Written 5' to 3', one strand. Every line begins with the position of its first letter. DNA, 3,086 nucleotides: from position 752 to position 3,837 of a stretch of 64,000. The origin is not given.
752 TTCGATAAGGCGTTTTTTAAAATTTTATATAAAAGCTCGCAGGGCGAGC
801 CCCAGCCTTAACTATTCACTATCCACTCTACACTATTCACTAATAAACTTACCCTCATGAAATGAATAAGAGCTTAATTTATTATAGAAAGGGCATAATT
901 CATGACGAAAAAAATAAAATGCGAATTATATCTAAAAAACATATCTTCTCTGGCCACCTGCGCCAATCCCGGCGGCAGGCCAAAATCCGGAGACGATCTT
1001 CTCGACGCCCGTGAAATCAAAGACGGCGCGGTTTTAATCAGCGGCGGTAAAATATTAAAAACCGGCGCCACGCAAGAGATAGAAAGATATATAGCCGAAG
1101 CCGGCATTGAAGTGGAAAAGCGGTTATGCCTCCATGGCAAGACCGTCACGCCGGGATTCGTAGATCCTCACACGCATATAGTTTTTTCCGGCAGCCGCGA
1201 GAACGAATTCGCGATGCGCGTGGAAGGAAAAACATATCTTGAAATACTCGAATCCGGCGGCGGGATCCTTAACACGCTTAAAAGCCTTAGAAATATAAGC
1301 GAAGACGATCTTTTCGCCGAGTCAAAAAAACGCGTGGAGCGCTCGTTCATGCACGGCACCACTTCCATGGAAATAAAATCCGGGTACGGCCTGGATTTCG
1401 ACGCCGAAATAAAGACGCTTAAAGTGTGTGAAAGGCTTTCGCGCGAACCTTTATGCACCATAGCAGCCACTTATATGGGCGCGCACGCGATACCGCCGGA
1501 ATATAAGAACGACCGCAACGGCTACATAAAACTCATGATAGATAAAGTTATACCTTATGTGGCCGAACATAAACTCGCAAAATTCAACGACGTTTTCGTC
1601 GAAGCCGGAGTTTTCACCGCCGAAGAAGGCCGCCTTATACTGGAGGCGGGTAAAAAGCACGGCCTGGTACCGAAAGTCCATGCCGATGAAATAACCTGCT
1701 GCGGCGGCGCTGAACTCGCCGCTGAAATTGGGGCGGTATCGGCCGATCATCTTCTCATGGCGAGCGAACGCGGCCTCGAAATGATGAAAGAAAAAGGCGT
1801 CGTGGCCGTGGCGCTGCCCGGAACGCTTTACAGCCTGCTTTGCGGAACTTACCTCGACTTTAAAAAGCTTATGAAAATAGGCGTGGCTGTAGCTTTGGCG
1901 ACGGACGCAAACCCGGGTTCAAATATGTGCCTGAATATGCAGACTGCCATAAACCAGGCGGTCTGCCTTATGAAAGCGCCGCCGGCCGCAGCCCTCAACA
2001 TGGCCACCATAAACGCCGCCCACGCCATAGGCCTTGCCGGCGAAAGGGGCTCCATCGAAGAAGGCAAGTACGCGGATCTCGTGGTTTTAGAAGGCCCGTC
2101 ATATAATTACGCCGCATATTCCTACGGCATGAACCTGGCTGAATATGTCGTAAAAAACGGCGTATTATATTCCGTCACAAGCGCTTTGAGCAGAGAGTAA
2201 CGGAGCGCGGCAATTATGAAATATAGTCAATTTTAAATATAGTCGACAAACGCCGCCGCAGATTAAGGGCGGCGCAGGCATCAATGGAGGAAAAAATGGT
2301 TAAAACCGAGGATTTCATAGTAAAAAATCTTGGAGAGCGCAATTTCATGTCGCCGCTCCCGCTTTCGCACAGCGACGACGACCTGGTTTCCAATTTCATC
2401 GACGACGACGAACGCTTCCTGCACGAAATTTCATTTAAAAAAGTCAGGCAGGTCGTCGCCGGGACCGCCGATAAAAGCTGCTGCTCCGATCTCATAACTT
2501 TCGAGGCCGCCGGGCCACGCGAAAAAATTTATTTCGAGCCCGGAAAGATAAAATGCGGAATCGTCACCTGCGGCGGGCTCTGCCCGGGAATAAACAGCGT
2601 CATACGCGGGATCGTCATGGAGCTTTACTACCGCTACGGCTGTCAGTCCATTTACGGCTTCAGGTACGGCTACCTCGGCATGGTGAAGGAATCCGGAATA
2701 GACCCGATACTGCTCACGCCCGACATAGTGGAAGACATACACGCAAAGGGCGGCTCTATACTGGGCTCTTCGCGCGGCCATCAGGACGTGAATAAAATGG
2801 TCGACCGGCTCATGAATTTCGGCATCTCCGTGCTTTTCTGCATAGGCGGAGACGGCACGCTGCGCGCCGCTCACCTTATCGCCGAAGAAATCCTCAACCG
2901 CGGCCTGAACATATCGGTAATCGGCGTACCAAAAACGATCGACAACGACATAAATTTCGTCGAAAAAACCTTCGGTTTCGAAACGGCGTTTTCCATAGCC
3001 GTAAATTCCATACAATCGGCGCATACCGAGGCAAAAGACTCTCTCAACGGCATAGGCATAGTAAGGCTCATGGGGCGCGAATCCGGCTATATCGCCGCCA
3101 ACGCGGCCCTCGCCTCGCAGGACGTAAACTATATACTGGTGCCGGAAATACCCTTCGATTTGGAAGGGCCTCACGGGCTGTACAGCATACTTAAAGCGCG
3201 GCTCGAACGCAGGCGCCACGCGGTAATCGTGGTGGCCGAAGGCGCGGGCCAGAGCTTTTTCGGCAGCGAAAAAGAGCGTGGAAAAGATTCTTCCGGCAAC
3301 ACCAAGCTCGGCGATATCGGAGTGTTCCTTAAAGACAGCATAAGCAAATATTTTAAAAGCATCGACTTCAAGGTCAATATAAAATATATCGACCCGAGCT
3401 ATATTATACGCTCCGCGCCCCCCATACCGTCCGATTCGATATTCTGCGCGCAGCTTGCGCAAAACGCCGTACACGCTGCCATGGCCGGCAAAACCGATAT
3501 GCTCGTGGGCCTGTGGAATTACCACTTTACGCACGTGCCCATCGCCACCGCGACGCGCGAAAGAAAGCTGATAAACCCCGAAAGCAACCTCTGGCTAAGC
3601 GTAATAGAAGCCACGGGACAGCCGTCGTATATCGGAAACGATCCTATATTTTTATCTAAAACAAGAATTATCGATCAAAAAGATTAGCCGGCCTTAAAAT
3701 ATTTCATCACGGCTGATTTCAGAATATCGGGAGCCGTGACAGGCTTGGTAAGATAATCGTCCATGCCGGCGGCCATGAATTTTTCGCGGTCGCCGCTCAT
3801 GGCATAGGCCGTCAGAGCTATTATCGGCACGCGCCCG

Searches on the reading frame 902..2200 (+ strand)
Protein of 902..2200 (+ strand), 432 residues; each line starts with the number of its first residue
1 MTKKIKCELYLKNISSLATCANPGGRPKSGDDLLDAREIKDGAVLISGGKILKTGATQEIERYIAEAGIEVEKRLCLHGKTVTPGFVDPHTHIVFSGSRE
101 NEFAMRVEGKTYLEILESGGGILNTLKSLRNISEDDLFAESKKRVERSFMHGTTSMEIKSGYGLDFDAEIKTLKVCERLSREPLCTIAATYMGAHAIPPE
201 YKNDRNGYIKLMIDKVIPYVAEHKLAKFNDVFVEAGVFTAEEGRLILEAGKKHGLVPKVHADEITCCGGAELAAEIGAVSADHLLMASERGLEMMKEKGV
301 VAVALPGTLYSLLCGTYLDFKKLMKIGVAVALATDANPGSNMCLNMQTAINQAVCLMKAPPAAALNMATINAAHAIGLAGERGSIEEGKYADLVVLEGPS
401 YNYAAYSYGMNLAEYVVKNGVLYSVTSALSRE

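Call 6: search_protein_families(library=pfam, proteins=[window:902-2200:+], max_evalue=0.00001)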
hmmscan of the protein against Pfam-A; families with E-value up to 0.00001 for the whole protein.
window:902-2200:+ (432 aa): 2 families
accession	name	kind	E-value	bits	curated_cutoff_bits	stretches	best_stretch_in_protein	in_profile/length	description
PF01979.26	Amidohydro_1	-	4.5e-23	82.5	25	1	81-408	1-328/345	Amidohydrolase family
PF07969.17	Amidohydro_3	-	1.9e-17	64.3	29.7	1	280-403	309-448/472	Amidohydrolase family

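Call 43: find_encoding_contigs(protein=window:902-2200:+, flank=10000, max_places=1)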
Protein window:902-2200:+ (432 aa): 2 contigs read that carry it; 1 place shown.
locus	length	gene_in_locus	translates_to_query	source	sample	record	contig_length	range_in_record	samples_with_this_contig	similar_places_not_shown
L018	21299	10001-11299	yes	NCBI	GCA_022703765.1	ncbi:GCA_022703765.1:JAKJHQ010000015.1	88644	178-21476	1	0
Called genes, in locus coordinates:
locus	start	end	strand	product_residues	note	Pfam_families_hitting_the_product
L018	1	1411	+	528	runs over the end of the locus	?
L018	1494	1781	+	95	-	-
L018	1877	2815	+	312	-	PF12895:ANAPC3 (faint), PF13176:TPR_7 (faint), PF13181:TPR_8 (faint), PF00515:TPR_1 (faint), PF07719:TPR_2 (faint), PF13428:TPR_14 (faint), PF14559:TPR_19 (faint), PF25064:ARM_TT21_5th (weak)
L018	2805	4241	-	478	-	-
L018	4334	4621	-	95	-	-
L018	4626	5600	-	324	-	-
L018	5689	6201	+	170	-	-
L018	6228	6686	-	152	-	-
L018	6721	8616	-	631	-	PF00005:ABC_tran, PF02463:SMC_N (faint), PF13555:AAA_29 (faint), PF13304:AAA_21 (faint), PF12848:ABC_tran_Xtn, PF00005:ABC_tran, PF16326:ABC_tran_CTD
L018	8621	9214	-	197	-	PF21176:RecR_HhH, PF01751:Toprim (weak), PF13662:Toprim_4, PF21175:RecR_C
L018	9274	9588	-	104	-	PF02575:YbaB_DNA_bd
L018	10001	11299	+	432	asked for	PF01979:Amidohydro_1, PF07969:Amidohydro_3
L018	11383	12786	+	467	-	PF00365:PFK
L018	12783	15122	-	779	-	PF00672:HAMP, PF00512:HisKA, PF02518:HATPase_c, PF00072:Response_reg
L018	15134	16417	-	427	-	PF13416:SBP_bac_8, PF01547:SBP_bac_1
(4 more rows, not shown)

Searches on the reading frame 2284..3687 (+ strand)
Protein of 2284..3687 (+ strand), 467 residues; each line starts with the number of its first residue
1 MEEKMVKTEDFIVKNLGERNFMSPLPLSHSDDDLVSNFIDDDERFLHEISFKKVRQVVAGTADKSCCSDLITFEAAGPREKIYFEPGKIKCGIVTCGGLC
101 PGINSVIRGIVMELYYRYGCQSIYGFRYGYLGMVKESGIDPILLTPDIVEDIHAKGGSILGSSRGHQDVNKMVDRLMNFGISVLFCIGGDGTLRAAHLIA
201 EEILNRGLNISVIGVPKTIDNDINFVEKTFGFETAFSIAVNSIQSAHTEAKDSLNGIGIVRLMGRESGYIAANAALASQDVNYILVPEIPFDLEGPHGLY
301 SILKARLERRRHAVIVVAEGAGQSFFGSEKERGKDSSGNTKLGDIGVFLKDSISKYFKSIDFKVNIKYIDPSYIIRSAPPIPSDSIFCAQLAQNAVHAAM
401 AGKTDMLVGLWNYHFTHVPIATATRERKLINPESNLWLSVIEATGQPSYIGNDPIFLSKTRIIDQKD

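Call 6: search_protein_families(library=pfam, proteins=[window:2284-3687:+], max_evalue=0.00001)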
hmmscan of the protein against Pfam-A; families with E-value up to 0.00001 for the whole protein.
window:2284-3687:+ (467 aa): 1 family
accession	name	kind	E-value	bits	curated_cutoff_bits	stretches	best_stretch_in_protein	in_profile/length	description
PF00365.25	PFK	-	1.3e-64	218.7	30.9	1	90-398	1-276/277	Phosphofructokinase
